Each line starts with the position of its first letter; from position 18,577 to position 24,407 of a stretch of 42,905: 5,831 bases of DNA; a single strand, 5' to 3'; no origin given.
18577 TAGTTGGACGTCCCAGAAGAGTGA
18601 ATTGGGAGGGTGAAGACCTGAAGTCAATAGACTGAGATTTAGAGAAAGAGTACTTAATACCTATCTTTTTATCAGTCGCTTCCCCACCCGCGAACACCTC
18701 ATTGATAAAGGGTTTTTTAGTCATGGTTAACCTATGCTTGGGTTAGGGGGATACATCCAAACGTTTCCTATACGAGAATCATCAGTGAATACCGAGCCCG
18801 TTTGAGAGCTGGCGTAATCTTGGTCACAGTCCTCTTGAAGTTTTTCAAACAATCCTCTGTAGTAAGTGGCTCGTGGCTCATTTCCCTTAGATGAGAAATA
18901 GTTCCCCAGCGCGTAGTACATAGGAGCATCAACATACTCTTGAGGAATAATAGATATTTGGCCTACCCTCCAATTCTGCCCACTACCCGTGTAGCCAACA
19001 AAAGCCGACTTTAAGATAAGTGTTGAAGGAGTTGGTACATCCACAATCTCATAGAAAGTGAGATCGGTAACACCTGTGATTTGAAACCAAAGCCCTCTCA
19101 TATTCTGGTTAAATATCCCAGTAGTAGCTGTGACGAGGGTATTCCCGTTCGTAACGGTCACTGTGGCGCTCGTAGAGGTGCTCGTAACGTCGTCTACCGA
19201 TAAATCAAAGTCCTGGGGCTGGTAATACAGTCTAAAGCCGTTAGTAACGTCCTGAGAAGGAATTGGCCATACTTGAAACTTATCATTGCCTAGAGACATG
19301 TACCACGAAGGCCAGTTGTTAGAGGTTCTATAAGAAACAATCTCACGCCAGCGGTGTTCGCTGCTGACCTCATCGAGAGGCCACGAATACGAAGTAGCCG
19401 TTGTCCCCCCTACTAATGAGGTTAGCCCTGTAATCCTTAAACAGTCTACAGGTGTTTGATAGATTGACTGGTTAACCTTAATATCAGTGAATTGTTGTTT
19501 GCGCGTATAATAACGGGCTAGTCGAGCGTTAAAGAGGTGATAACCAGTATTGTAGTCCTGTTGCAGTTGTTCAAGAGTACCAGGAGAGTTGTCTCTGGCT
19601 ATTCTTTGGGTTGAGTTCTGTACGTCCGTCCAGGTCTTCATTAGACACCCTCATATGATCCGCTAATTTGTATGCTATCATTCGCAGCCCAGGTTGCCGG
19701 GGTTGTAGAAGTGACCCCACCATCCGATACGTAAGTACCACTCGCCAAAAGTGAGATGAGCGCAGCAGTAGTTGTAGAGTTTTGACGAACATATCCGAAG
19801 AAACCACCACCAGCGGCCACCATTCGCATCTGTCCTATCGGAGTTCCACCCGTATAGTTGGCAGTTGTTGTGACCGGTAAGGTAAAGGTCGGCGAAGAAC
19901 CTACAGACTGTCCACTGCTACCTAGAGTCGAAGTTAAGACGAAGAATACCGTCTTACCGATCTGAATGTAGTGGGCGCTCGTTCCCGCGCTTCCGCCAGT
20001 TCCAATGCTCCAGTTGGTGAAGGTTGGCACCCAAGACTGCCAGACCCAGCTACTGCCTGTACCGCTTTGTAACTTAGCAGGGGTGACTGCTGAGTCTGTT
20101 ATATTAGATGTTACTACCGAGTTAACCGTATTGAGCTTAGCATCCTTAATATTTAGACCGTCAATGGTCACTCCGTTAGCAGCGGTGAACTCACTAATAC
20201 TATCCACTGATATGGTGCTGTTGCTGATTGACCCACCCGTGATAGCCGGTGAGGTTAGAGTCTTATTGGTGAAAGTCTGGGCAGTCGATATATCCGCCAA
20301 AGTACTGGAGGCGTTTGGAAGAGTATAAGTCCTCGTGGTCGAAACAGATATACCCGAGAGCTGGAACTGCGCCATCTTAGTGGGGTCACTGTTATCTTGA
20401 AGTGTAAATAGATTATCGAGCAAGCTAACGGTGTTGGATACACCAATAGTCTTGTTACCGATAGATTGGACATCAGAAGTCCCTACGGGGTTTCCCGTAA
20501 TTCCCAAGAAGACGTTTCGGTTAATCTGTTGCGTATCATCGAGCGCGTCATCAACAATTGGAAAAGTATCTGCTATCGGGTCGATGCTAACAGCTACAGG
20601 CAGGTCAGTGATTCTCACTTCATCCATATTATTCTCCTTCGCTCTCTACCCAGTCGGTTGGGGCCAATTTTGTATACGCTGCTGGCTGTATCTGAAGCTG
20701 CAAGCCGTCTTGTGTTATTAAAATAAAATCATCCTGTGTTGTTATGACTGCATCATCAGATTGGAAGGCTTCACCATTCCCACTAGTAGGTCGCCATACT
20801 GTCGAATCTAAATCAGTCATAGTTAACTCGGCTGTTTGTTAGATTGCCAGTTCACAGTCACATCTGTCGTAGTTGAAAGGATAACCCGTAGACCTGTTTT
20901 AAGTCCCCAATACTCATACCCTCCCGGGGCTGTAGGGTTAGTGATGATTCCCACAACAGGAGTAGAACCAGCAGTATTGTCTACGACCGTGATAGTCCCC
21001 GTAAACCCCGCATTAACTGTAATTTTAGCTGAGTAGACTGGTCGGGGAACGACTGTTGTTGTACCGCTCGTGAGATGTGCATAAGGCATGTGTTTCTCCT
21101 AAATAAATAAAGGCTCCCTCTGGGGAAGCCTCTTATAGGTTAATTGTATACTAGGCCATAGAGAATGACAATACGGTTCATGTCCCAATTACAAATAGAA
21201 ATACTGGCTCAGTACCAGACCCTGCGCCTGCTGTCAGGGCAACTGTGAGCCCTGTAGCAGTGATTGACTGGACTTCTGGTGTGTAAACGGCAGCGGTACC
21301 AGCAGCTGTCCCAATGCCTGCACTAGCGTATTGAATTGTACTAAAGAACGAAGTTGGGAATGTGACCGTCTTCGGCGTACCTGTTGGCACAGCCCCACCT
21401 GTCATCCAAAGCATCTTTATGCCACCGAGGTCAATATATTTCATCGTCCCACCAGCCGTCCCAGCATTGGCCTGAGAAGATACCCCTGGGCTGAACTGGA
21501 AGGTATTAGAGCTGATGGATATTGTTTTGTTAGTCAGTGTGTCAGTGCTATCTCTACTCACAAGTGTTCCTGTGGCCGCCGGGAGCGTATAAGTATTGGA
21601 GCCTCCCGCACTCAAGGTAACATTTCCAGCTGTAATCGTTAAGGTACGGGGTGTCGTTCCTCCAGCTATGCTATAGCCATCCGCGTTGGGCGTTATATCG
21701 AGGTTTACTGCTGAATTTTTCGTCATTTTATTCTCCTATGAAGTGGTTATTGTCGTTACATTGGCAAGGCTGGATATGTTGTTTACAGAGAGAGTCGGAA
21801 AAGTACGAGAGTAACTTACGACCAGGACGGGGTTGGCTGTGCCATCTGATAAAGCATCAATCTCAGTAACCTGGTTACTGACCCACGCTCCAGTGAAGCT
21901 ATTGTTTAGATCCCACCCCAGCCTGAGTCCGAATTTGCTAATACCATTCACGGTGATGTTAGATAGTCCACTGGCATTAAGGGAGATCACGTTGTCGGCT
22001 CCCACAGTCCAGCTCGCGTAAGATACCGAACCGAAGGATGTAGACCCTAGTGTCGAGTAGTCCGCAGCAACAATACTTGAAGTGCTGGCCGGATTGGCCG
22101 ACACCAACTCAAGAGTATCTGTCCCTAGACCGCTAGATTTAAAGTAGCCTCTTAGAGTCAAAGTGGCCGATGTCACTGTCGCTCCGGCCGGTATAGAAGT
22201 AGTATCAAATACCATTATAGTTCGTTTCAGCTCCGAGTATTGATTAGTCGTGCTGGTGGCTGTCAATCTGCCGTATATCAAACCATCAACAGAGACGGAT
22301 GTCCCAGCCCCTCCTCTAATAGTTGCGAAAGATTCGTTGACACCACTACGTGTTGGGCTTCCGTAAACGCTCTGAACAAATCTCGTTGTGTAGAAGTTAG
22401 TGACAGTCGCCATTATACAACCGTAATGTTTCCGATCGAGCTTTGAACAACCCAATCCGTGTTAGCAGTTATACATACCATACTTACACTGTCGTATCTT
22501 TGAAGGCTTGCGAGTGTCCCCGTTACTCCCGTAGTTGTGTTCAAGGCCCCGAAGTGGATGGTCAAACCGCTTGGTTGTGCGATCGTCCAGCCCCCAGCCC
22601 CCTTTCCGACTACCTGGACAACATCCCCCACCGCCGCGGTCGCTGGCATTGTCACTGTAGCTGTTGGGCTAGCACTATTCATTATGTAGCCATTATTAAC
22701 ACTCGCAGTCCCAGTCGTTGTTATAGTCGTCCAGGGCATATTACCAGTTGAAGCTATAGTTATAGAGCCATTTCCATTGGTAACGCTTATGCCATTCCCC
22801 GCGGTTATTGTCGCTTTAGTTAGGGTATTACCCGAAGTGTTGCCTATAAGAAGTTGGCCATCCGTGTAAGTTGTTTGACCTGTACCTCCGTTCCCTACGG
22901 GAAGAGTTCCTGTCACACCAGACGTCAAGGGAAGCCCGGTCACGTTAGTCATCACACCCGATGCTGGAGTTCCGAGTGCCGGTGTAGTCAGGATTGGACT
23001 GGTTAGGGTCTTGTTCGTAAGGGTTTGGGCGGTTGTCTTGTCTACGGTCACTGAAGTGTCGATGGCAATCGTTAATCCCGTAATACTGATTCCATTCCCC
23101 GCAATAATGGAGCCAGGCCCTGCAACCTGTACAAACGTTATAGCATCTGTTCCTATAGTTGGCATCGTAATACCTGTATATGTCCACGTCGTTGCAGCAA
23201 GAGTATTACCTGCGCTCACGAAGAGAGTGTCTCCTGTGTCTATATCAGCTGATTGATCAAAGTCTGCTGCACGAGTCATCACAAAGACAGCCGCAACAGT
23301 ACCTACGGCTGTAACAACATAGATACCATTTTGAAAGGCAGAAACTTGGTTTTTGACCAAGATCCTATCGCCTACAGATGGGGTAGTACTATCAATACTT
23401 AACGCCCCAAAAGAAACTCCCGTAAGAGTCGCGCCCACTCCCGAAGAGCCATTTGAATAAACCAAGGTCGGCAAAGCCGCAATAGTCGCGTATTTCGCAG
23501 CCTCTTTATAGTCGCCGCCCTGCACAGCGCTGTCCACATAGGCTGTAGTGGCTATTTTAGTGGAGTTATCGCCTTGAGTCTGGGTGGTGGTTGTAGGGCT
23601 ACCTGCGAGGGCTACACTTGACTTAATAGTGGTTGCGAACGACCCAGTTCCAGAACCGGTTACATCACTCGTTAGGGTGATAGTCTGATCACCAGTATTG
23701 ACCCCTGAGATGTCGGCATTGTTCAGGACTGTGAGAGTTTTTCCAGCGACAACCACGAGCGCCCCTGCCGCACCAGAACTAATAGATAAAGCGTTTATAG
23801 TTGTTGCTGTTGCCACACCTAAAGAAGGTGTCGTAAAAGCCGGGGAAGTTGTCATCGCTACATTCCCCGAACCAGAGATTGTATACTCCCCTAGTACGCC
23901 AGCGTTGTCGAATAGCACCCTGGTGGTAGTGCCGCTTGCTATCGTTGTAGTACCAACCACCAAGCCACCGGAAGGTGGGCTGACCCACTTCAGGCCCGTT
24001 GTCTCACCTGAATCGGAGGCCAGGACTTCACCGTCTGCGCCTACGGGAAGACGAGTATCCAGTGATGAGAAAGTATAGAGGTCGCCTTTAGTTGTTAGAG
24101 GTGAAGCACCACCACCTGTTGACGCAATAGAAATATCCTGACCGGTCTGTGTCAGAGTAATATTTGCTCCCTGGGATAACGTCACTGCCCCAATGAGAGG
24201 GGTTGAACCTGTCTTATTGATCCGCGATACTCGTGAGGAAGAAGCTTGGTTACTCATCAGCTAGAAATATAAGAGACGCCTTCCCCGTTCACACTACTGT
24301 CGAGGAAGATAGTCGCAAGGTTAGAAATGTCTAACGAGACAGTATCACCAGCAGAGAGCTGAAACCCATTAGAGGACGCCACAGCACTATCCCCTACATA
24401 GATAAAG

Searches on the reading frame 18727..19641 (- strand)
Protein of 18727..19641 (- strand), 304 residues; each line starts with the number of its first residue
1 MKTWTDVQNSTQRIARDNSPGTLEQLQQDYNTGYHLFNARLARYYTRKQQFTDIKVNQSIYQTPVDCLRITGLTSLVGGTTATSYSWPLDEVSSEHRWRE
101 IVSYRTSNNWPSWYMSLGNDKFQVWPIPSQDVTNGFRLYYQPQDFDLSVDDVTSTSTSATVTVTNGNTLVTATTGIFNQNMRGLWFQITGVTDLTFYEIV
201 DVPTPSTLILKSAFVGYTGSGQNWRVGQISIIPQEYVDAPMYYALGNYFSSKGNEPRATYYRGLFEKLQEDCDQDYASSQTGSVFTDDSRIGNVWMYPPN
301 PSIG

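Call 26: search_protein_families(library=phrogs, proteins=[window:18727-19641:-], max_evalue=0.001)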
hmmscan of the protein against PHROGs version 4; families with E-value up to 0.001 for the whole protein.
window:18727-19641:- (304 aa): 0 families

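Call 92: search_protein_families(library=pfam, proteins=[window:18727-19641:-], max_evalue=0.001)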
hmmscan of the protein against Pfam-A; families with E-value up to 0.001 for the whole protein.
window:18727-19641:- (304 aa): 1 family
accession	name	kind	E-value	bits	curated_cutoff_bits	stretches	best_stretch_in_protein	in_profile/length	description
PF24175.2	SU10_adaptor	-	1.3e-12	49.1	27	1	3-151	2-132/194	SU10 adaptor protein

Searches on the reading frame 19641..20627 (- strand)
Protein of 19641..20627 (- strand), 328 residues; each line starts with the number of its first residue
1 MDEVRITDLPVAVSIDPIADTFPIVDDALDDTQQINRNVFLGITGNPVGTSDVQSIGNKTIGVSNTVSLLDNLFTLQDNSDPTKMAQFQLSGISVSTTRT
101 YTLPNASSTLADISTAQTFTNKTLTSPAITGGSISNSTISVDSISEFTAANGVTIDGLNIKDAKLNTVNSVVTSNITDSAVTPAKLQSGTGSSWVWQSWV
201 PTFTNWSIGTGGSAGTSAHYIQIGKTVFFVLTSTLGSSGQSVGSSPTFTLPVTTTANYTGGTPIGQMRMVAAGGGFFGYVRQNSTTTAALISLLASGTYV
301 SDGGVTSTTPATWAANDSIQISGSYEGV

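Call 26: search_protein_families(library=phrogs, proteins=[window:19641-20627:-], max_evalue=0.001)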
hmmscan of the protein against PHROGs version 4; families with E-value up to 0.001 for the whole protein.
window:19641-20627:- (328 aa): 2 families
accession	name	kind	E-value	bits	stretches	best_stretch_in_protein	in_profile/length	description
phrog_13925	-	unknown function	5.6e-16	59.1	1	65-153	113-204/640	-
phrog_25093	-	unknown function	1.5e-08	34.9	1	75-180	227-334/564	-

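Call 92: search_protein_families(library=pfam, proteins=[window:19641-20627:-], max_evalue=0.001)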
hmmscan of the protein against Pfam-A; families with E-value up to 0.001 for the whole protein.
window:19641-20627:- (328 aa): 0 families

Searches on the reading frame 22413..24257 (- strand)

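Call 26: search_protein_families(library=phrogs, proteins=[window:22413-24257:-], max_evalue=0.001)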
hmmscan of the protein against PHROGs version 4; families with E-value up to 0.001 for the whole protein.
window:22413-24257:- (614 aa): 6 families
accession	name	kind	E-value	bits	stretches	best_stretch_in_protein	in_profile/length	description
phrog_31660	-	tail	8.8e-18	65.7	1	435-535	49-153/182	tail fiber protein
phrog_2647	-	head and packaging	4.2e-15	56.7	1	285-417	136-263/336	head decoration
phrog_27782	-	unknown function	2.7e-11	43.9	1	234-441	150-335/644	-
phrog_11518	-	tail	1.8e-10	40.7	1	283-426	180-301/812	tail fiber protein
phrog_17264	-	unknown function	2.3e-08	34.9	1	283-417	12-136/147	-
phrog_30390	-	unknown function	2.8e-07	30.3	1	17-483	278-738/766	-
